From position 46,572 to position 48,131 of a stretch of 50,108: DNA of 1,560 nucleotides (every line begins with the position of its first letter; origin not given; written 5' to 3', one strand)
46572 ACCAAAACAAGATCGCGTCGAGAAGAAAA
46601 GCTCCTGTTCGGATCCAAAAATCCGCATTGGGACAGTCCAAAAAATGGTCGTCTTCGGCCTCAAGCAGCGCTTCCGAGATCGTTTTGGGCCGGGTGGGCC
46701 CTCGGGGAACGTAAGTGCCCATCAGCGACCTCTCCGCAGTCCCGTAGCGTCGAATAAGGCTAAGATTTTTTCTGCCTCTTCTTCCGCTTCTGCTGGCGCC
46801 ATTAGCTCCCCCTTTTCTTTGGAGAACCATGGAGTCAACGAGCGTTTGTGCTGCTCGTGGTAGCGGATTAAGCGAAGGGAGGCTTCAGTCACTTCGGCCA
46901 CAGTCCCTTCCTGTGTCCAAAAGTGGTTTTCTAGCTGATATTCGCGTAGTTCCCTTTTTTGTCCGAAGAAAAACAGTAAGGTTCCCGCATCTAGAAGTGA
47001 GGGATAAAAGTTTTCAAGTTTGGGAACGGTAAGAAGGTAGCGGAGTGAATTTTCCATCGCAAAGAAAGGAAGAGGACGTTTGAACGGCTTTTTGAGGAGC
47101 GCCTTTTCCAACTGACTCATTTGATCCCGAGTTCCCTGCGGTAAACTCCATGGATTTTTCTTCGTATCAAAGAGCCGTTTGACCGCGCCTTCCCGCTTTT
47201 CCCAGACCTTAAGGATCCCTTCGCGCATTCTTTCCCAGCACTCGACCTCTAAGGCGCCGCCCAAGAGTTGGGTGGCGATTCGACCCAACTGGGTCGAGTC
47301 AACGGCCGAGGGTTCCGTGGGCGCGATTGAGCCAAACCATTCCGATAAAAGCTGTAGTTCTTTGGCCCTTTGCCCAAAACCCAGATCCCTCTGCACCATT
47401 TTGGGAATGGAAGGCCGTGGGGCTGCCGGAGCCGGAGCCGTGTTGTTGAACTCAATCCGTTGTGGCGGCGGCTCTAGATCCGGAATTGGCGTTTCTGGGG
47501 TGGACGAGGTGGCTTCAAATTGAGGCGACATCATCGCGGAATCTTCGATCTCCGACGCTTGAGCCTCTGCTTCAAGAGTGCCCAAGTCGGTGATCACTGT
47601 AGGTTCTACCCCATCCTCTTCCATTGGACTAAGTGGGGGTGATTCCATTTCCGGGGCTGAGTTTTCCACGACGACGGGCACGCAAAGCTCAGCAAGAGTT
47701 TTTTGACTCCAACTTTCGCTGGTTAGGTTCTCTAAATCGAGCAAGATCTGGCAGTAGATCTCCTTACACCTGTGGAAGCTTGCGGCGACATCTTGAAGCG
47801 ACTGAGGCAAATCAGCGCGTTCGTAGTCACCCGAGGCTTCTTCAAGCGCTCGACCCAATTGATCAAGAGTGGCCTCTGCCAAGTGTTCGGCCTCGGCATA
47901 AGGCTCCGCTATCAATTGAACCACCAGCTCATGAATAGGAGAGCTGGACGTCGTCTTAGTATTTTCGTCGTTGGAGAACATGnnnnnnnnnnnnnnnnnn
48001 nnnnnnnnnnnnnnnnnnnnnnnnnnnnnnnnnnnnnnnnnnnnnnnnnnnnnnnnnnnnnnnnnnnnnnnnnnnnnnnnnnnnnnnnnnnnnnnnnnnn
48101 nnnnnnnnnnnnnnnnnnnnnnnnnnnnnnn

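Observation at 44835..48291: Tightly coupled operon: region-4-only sigma-like protein, acidic orphan, RDD membrane protein and extended rhomboid protease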

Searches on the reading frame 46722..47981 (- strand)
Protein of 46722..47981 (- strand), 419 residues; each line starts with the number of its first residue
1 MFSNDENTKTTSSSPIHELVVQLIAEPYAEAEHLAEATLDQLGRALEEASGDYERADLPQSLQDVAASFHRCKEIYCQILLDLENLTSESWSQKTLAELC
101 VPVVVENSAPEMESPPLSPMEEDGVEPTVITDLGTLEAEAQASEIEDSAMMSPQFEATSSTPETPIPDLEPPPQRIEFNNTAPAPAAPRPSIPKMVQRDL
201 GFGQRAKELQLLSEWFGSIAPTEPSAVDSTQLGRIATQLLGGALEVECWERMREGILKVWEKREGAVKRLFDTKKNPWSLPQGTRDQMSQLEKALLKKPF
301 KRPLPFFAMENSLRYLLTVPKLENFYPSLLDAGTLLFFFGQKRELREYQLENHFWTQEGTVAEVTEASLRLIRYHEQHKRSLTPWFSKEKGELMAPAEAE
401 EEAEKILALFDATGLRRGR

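Call 3: search_protein_families(library=pfam, proteins=[window:46722-47981:-], max_evalue=0.1)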
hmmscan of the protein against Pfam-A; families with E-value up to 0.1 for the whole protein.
window:46722-47981:- (419 aa): 0 families

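Call 5: search_protein_families(library=ncbifam, proteins=[window:46722-47981:-], max_evalue=1)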
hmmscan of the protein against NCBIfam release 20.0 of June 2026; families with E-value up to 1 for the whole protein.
window:46722-47981:- (419 aa): 0 families

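Call 6: find_homologous_proteins(query=window:46722-47981:-, max_evalue=0.001)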
Query window:46722-47981:- (419 aa): 7 proteins with E <= 0.001 among 8000 candidates.
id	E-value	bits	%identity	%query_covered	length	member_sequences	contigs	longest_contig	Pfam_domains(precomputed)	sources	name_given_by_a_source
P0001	1.2e-275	932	100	100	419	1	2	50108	-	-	-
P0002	2.1e-142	493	55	100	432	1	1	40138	-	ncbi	-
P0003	4.2e-137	476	55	98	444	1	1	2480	-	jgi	-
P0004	1.7e-136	474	55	100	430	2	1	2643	-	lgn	-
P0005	4.2e-136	472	54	97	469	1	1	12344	-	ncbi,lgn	-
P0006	1.9e-133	464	57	88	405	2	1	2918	-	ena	-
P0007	2.2e-133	463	62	70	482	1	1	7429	-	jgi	-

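Call 7: find_encoding_contigs(protein=P0002, flank=8000, max_places=3)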
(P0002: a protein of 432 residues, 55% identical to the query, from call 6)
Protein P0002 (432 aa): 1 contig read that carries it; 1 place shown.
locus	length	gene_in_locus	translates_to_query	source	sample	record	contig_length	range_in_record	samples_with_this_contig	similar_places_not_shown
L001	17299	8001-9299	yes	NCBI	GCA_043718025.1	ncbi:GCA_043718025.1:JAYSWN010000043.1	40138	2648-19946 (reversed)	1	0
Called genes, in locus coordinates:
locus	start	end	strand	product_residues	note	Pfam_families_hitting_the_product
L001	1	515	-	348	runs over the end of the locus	PF04613:LpxD (weak), PF25084:LbH_EIF2B (weak), PF00132:Hexapep, PF25087:GMPPB_C (faint), PF14602:Hexapep_2 (faint), PF00132:Hexapep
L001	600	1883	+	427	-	PF05977:MFS_3, PF07690:MFS_1, PF03092:BT1 (weak)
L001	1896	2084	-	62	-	PF03884:YacG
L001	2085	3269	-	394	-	PF13439:Glyco_transf_4, PF13579:Glyco_trans_4_4, PF20706:GT4-conflict (weak), PF00534:Glycos_transf_1, PF13692:Glyco_trans_1_4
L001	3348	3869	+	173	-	PF00413:Peptidase_M10 (weak)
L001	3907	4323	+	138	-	PF07238:PilZ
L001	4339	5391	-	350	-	PF00478:IMPDH, PF01070:FMN_dh (faint)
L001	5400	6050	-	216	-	-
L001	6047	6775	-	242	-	PF13428:TPR_14 (faint), PF12895:ANAPC3 (weak), PF00515:TPR_1 (weak), PF07719:TPR_2 (weak), PF23914:TPR_CcmH_CycH, PF12895:ANAPC3 (weak), PF21033:RMD1-3 (weak), PF14559:TPR_19 (weak), +14 more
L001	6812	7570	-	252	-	PF13512:TPR_18, PF13525:YfiO, PF13174:TPR_6 (weak)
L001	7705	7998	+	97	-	-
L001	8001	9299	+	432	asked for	-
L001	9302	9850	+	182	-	PF06271:RDD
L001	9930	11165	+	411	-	PF01694:Rhomboid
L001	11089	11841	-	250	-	-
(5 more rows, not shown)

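Call 8: find_encoding_contigs(protein=P0005, flank=8000, max_places=3)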
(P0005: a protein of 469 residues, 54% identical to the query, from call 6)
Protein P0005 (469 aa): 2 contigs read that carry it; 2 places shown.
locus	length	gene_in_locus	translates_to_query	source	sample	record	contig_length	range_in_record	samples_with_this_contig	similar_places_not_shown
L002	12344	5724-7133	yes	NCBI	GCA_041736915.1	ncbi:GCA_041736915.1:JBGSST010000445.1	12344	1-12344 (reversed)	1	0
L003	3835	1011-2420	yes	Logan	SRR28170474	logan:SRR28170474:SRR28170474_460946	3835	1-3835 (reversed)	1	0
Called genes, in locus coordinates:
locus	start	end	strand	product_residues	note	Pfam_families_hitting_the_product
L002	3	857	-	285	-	?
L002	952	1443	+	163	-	PF00413:Peptidase_M10 (weak)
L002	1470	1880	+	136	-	PF07238:PilZ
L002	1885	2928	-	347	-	PF00478:IMPDH, PF01070:FMN_dh (weak), PF04131:NanE (weak)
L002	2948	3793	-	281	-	-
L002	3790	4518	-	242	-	PF13428:TPR_14 (faint), PF20225:DUF6584 (faint), PF12895:ANAPC3, PF00515:TPR_1 (weak), PF07719:TPR_2 (weak), PF23914:TPR_CcmH_CycH, PF14559:TPR_19 (weak), PF21033:RMD1-3 (weak), +15 more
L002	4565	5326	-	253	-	PF13512:TPR_18, PF07719:TPR_2 (faint), PF13428:TPR_14 (faint), PF13525:YfiO, PF13174:TPR_6 (weak)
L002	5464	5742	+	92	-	-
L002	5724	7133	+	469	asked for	-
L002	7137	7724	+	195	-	PF06271:RDD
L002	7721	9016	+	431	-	PF01694:Rhomboid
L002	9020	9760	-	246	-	-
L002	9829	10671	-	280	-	-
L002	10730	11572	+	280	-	PF13292:DXP_synthase_N, PF00456:Transketolase_N, PF00676:E1_dh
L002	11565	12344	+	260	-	?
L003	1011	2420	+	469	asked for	-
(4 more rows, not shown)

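Call 9: find_encoding_contigs(protein=P0007, flank=8000, max_places=3)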
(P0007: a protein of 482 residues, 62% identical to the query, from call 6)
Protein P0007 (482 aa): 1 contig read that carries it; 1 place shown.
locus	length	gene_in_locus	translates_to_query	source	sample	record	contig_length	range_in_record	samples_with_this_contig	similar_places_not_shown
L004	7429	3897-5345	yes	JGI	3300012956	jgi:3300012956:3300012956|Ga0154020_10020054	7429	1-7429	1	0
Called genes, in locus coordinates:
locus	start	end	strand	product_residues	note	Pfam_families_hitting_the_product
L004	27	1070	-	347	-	PF00478:IMPDH, PF01070:FMN_dh (weak), PF04131:NanE (weak)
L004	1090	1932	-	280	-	-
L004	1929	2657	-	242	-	PF13428:TPR_14 (faint), PF20225:DUF6584 (faint), PF13181:TPR_8 (faint), PF12895:ANAPC3, PF00515:TPR_1 (weak), PF07719:TPR_2 (weak), PF23914:TPR_CcmH_CycH, PF14559:TPR_19 (weak), +15 more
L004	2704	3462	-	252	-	PF13512:TPR_18, PF07719:TPR_2 (faint), PF13525:YfiO, PF13174:TPR_6 (weak)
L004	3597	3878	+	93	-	-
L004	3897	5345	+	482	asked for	-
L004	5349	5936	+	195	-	PF06271:RDD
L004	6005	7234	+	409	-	PF01694:Rhomboid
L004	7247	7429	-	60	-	?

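Call 11: find_related_loci(query=A1, collection=genome_contigs, flank=10000)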
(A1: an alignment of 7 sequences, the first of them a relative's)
Query A1 (419 aa) in genome_contigs; peptide patterns used: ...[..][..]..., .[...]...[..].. (x = any residue, [..] = any of these).
28 stretches matched a pattern; 2 encode a relative of the query (tblastn E <= 1e-3); 2 distinct loci.
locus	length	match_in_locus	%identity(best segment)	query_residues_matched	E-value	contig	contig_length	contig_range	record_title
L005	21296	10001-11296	55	1-419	2e-150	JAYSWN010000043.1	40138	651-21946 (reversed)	MAG: Pseudomonadota bacterium isolate GFS_12952 GFS_12952_42, whole genome shotgun sequence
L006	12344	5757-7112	53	12-413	5e-140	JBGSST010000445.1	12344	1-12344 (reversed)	MAG: Bdellovibrionota bacterium isolate JTS-AC389 k141_805988, whole genome shotgun sequence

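Call 18: search_solved_structures(query=A1, max_evalue=10, show_alignments=2)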
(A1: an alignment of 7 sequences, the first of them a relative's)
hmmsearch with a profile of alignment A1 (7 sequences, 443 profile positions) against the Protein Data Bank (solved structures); distinct sequences matched with E-value up to 10: 0.

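Call 25: search_protein_representatives(alignment_id=A1)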
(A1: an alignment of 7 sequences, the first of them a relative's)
Query: 7 sequences, 443 profile positions. Proteins with E-value up to 0.001 (for the whole library): 87; up to 1e-10: 55; up to 1e-30: 8. The best 87 are listed.
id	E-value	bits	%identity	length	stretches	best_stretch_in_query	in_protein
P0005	2.8e-221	751.8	-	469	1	8-443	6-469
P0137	2.4e-50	188.5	-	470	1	15-438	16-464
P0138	1.1e-41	160.0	-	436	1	11-437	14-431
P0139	6.0e-38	147.6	-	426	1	14-437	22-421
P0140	8.3e-36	140.6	-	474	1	9-433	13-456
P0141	5.0e-35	138.0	-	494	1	11-437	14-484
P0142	1.5e-33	133.2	-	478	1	14-417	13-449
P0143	2.3e-33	132.5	-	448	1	9-436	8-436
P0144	1.7e-30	123.0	-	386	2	186-417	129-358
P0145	1.9e-30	123.0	-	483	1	5-433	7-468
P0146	2.9e-27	112.4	-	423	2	257-438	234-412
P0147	4.1e-27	111.9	-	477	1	14-439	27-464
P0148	2.1e-26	109.6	-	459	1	14-406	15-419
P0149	4.7e-25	105.1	-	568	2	229-437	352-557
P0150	2.7e-24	102.7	-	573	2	120-408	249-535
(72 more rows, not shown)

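Call 26: predict_structure(alignment_id=A1)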
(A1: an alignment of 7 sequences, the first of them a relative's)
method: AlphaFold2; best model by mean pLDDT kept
length: 419 residues; sequences in the alignment: 7
mean_pLDDT: 51.5   pTM: 0.27
mean pLDDT of the five models: 51.5, 46.4, 45.6, 44.0, 43.6
residues with pLDDT >= 90: 17; 70-90: 69; 50-70: 94; < 50: 239
segments of 3 or more residues with pLDDT < 50: 1-12, 104-188, 223-227, 263-280, 283-285, 290-388, 413-419
pLDDT, mean of each block of 10 residues (from residue 1): 33 72 91 85 86 84 90 90 65 76 42 33 30 29 28 28 35 33 44 68 66 65 50 58 52 49 47 44 48 41 37 39 35 36 36 35 43 40 41 57 57 40
secondary structure, 60 per line:
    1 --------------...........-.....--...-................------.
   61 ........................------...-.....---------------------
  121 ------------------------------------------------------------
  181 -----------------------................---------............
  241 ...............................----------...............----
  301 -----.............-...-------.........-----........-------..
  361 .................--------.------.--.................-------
elements in order: H15-25 H27-31 H39-53 H60-84 H96-99 H204-219 H229-271 H282-296 H306-318 H330-338 H344-351 H359-377 H396-412
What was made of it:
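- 46722..47981 (-): g2: 419-aa acidic orphan. It has an N domain (aa ~15-100, nt ~47682-47939), a disordered Pro/acid-rich linker (aa 101-195) and a C domain (aa ~196-419). In the AlphaFold2 model the N domain has pLDDT 85-90 and the rest is below 50 (call 26).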

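Call 33: search_solved_structures(query=A4, max_evalue=10, show_alignments=2)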
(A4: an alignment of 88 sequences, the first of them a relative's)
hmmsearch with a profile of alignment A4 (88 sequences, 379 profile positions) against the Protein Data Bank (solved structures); distinct sequences matched with E-value up to 10: 0.
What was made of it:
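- Tried and rejected: PDB sequence searches with 7- and 88-sequence profiles found nothing (calls 18, 33).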

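Call 34: search_protein_families(library=pfam, alignment_id=A4, max_evalue=0.01)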
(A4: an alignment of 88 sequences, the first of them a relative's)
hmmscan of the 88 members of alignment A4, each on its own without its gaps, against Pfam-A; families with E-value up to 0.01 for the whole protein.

A. member 1, P0001 (419 aa): 0 families

B. families by the number of members that match (of 88 scanned): 2 families
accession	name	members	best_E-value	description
PF18449.8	Endotoxin_C2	1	0.0051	Pesticidal crystal protein Cry1Aa, domain IV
PF18728.6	HEPN_AbiV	1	0.0091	AbiV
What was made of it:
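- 46722..47981 (-): No Pfam or PDB match was found (calls 18, 33, 34).
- On ECF sigma / anti-sigma regulated intramembrane proteolysis: There is no Pfam hit in 88 members (call 34) and no PDB sequence hit (calls 18, 33).
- None of 88 g2 family members hits Sigma70_r2 (call 34).
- Tried and rejected: Pfam on all 88 members found nothing (call 34).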

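Call 54: fold_search(model_id=the predicted structure, library=pdb)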
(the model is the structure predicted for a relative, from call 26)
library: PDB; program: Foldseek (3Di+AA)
matches with E <= 10: 21; with E <= 0.001: 0
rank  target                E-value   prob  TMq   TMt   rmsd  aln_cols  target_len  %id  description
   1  9j38_A                2.8e+00  0.06  0.11  0.13  20.5       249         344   12  human KCNQ5-CaM in apo state (released 2025-04-16)
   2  7z3q_E                3.5e+00  0.28  0.14  0.44   9.3        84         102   10  Crystal structure of the human leptin:LepR-CRH2 encounter complex to 3.6 A resolution. (released 2023-03-22)
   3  7z3q_C                4.3e+00  0.16  0.12  0.38   9.7        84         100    8  Crystal structure of the human leptin:LepR-CRH2 encounter complex to 3.6 A resolution. (released 2023-03-22)
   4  8r6p_D                4.3e+00  0.08  0.09  0.03  11.8        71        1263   17  Mycobacterium smegnatis RNA polymerase RP2-like transcription initiation complex with SigmaA, RbpA, HelD N-terminal do (released 2024-10-02)
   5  7jtk_I                4.5e+00  0.14  0.11  0.09  11.4        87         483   14  Radial spoke 1 isolated from Chlamydomonas reinhardtii (released 2020-12-16)
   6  8b6h_EQ               4.8e+00  0.08  0.08  0.24  14.0       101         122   20  Cryo-EM structure of cytochrome c oxidase dimer (complex IV) from respiratory supercomplex of Tetrahymena thermophila (released 2023-03-29)
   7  8d96_C                6.9e+00  0.13  0.10  0.05   8.4        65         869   15  Human DNA polymerase alpha/primase elongation complex I bound to primer/template (released 2023-04-19)
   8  6tif_B                6.9e+00  0.07  0.11  0.32  10.2        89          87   22  ReoM- Listeria monocytogenes (released 2020-06-10)
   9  5jdk                  6.9e+00  0.04  0.08  0.22  10.7        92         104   13  Crystal structure of the DNA binding domain of Sap1 in fission yeast S.pombe (released 2017-02-22)
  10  8t1i_I                7.2e+00  0.03  0.11  0.05  36.0       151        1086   15  Atomic model of the mammalian Mediator complex with MED26 subunit (released 2024-06-12)
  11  3uf2_A                7.6e+00  0.02  0.08  0.17  11.3       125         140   10  Crystal structure of the human Colony-Stimulating Factor 1 (hCSF-1) cytokine (released 2012-08-22)
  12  7w5z_X                8.0e+00  0.05  0.08  0.24  13.9       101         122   19  Cryo-EM structure of Tetrahymena thermophila mitochondrial complex IV, composite dimer model (released 2022-04-06)
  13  2ctw_MODEL_1_A        8.9e+00  0.07  0.09  0.27   6.5        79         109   13  Solution structure of J-domain from mouse DnaJ subfamily C menber 5 (released 2005-11-24)
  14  6v4s_B                8.9e+00  0.06  0.10  0.08   9.3        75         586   17  A Closed pore conformation of a Pentameic ligand-gated ion channel with additional N-terminal domain (released 2020-06-03)
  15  7vnr_A                8.9e+00  0.02  0.10  0.12  22.9       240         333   11  Structure of human KCNQ4-ML213 complex in digitonin (released 2021-12-01)
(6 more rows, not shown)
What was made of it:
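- On ECF sigma / anti-sigma regulated intramembrane proteolysis: The fold search was uninformative because the model is poor (calls 26, 54).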
